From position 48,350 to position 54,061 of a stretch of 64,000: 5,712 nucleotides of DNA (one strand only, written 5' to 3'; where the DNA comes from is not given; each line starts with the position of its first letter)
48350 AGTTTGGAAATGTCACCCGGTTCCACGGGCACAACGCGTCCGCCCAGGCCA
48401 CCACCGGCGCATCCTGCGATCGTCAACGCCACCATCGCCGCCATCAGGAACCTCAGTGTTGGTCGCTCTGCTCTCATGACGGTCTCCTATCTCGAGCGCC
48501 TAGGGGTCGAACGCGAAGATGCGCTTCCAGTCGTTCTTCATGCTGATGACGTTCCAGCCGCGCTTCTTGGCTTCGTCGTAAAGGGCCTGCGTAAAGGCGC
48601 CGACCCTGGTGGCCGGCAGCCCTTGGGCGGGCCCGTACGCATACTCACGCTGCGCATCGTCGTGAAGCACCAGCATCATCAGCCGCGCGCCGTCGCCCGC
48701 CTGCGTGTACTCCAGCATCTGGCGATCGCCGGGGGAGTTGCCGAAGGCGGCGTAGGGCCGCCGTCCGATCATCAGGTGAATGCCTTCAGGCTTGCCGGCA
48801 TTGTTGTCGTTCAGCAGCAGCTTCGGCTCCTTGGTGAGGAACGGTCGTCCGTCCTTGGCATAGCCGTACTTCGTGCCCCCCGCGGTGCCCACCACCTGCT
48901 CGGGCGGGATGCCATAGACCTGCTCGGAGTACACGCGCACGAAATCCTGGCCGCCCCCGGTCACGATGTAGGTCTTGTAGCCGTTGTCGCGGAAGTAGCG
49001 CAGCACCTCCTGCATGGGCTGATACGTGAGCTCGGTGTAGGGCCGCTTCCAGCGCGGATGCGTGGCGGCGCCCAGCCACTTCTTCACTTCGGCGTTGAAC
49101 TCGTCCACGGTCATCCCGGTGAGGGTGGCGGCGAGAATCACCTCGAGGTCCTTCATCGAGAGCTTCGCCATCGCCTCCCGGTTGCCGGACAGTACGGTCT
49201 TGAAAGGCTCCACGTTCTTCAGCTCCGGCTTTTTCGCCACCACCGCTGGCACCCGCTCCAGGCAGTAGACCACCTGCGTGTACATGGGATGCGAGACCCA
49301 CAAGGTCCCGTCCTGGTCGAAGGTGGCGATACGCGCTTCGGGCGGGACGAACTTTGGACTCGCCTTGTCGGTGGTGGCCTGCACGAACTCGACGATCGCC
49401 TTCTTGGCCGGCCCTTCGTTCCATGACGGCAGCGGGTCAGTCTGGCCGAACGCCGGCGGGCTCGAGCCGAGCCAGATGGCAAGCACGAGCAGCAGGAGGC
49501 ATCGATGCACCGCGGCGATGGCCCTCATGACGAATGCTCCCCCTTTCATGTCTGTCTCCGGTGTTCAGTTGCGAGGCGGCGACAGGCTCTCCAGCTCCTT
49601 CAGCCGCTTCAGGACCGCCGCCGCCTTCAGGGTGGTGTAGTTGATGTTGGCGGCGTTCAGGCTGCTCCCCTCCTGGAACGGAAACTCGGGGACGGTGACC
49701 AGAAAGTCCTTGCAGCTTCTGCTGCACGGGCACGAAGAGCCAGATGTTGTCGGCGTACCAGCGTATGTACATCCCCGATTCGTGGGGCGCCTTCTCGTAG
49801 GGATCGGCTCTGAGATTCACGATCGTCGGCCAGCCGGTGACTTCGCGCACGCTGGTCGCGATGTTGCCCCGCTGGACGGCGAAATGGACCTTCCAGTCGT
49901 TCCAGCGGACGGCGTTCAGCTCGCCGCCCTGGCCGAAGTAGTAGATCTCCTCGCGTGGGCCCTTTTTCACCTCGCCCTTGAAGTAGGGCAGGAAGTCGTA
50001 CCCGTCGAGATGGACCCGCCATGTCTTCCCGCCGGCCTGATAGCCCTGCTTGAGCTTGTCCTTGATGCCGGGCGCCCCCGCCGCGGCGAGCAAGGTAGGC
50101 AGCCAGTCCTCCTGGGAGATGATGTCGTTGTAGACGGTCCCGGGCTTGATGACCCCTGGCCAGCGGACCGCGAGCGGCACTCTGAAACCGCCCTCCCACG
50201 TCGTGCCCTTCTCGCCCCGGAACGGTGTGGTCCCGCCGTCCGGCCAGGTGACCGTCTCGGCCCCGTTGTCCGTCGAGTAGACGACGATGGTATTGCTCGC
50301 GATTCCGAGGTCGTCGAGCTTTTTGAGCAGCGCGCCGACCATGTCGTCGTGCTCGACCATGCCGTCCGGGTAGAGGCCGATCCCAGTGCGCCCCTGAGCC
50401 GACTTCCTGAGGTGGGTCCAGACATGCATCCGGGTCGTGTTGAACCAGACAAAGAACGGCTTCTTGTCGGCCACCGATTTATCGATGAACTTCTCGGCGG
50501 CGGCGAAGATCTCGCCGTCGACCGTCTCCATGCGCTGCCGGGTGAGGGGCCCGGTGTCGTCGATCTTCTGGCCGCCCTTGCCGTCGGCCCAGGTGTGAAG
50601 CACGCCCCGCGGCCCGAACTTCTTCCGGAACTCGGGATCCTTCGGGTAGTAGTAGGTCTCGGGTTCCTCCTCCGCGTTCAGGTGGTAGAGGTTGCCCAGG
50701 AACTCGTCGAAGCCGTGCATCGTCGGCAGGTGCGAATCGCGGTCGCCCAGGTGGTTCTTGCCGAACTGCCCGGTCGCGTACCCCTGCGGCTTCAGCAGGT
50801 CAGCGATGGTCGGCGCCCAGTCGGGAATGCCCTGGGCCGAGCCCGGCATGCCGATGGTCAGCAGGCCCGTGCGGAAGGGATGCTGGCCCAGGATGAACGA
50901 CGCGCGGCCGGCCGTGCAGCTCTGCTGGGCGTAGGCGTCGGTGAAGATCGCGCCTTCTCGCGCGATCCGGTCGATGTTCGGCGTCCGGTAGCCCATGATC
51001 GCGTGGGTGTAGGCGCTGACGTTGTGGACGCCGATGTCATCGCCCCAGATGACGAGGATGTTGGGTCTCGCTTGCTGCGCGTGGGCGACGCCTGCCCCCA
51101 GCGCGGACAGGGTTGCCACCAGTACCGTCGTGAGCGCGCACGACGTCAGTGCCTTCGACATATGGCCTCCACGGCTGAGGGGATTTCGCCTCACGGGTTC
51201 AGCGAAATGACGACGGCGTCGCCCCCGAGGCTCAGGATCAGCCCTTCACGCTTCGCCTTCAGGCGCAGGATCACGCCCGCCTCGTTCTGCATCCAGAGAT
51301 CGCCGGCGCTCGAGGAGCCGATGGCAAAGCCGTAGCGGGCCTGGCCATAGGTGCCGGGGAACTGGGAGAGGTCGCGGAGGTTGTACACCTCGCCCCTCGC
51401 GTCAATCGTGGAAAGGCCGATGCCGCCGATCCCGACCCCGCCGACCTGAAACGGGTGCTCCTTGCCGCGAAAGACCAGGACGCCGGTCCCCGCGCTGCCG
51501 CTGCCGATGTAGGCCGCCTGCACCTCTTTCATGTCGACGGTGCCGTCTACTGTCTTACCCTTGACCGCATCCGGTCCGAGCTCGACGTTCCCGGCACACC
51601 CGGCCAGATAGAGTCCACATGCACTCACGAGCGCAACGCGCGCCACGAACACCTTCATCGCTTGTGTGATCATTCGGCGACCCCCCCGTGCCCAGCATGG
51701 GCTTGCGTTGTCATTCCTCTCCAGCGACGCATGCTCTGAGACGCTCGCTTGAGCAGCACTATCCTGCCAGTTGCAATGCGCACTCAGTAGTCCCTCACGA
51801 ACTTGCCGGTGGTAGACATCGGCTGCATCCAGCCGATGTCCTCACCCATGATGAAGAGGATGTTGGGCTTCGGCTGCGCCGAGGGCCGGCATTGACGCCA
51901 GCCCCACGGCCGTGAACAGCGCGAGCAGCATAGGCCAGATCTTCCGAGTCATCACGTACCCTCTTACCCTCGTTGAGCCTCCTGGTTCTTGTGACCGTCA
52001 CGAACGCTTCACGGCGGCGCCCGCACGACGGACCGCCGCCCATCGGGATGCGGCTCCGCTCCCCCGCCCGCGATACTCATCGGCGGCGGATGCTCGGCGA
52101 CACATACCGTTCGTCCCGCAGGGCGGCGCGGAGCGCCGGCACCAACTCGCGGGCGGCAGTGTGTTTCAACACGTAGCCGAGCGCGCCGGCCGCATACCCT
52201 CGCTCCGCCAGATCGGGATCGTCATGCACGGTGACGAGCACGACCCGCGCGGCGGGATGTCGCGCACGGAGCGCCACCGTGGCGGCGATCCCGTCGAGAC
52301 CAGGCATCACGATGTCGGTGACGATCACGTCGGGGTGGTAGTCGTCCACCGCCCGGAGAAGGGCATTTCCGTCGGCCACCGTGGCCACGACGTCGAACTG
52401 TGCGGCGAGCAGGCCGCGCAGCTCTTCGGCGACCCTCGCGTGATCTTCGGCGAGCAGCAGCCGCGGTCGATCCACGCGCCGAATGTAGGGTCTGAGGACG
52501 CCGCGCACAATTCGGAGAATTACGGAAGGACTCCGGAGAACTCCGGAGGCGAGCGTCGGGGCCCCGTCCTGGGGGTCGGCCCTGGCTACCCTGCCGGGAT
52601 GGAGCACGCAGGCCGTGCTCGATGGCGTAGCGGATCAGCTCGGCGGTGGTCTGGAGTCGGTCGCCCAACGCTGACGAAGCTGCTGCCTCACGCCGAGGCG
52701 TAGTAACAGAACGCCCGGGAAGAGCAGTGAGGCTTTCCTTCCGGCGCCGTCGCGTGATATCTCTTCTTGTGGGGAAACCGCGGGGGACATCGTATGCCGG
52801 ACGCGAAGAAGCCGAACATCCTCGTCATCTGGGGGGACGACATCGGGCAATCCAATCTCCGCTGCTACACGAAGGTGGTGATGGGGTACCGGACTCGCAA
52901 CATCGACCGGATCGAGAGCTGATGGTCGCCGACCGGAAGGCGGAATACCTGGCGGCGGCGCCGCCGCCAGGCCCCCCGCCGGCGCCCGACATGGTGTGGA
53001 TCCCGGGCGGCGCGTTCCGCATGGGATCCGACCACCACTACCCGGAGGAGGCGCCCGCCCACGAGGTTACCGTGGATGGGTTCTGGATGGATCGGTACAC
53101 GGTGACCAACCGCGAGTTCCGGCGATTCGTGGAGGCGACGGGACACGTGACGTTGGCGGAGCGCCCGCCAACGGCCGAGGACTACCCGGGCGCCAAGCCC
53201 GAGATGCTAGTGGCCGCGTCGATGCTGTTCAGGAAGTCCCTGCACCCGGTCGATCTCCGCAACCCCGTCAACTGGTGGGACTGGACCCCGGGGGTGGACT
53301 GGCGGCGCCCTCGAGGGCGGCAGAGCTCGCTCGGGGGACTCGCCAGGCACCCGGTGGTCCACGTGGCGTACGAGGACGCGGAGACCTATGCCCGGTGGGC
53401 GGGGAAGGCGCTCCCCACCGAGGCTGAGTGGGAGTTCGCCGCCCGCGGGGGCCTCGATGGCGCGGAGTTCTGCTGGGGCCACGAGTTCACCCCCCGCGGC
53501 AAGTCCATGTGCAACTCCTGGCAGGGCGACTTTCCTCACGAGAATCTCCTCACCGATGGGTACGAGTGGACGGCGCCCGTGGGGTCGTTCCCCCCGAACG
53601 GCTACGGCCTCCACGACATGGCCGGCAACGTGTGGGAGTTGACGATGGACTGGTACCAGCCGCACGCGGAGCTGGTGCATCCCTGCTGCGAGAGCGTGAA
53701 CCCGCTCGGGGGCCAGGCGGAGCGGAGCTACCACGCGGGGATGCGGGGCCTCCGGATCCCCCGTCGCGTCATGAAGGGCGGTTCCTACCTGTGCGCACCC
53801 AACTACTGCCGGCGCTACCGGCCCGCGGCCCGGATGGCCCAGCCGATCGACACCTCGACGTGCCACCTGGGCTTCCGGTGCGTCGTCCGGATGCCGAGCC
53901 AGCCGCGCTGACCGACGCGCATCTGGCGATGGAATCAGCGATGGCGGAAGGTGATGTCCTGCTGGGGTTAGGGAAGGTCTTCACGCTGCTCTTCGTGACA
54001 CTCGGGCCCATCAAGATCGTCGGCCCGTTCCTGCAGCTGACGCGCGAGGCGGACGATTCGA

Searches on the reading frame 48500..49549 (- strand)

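Call 36: search_protein_families(library=pfam, proteins=[window:48500-49549:-], max_evalue=0.001)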
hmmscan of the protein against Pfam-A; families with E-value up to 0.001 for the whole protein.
window:48500-49549:- (349 aa): 2 families
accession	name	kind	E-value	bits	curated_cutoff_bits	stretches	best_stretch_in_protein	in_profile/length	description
PF12710.13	HAD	-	2.6e-09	38.2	27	1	75-280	1-189/189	haloacid dehalogenase-like hydrolase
PF00702.32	Hydrolase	-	3.8e-07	31.1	26.4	1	74-213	3-136/191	haloacid dehalogenase-like hydrolase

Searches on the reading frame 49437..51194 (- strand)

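Call 36: search_protein_families(library=pfam, proteins=[window:49437-51194:-], max_evalue=0.001)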
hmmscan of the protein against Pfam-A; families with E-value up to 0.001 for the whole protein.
window:49437-51194:- (585 aa): 3 families
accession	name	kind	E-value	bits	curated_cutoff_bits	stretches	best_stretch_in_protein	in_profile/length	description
PF00884.28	Sulfatase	-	7.7e-47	160.5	25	1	44-374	1-301/301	Sulfatase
PF16347.10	SGSH_C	-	1.3e-06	29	29.3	1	331-375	10-54/154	N-sulphoglucosamine sulphohydrolase, C-terminal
PF14707.11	Sulfatase_C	-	1.9e-06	28.9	30.9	1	413-472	2-72/127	C-terminal region of aryl-sulfatase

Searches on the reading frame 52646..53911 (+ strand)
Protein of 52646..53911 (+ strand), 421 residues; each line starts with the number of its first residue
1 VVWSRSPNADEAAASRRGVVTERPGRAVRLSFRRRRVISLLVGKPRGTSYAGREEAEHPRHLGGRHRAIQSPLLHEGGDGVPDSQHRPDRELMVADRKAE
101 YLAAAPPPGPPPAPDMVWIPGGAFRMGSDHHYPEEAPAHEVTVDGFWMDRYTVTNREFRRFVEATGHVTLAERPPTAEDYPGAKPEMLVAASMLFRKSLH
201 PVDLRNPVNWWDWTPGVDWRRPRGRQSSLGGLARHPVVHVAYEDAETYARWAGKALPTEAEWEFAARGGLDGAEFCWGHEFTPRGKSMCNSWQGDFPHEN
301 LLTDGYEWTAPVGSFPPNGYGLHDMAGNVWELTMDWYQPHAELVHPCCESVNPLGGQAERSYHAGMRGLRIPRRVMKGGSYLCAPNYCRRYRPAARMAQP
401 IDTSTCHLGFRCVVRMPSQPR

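Call 36: search_protein_families(library=pfam, proteins=[window:52646-53911:+], max_evalue=0.001)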
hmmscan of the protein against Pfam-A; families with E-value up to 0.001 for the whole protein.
window:52646-53911:+ (421 aa): 1 family
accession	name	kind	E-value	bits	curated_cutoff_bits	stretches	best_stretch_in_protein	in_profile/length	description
PF03781.23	FGE-sulfatase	-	6.3e-82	275.5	23.3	1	113-413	2-254/255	Sulfatase-modifying factor enzyme 1-like domain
